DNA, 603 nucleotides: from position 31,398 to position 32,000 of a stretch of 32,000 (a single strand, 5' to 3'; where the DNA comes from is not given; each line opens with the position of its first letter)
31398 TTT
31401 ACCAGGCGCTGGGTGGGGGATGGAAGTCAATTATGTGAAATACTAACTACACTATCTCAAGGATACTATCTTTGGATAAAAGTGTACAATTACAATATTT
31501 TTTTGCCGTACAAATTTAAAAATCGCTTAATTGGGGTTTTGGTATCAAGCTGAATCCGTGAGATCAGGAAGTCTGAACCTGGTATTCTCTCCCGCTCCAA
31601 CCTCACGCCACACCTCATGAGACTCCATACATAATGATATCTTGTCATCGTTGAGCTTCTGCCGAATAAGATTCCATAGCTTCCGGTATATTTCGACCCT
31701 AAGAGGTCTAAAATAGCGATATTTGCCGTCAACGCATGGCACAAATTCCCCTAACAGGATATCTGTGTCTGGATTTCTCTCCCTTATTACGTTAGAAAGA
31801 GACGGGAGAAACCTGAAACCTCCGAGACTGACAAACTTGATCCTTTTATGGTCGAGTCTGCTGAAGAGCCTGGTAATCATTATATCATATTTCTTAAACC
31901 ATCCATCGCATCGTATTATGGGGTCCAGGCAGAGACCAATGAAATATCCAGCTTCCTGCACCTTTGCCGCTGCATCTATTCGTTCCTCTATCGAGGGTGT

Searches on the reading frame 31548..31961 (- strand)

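Call 74: search_protein_families(library=pfam, proteins=[window:31548-31961:-], max_evalue=0.0001)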
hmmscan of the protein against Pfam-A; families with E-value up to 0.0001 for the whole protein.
window:31548-31961:- (138 aa): 1 family
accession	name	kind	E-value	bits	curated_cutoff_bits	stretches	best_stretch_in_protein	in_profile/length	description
PF20903.3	SPL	-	2.9e-05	23.6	27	1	2-72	220-292/338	Spore photoproduct lyase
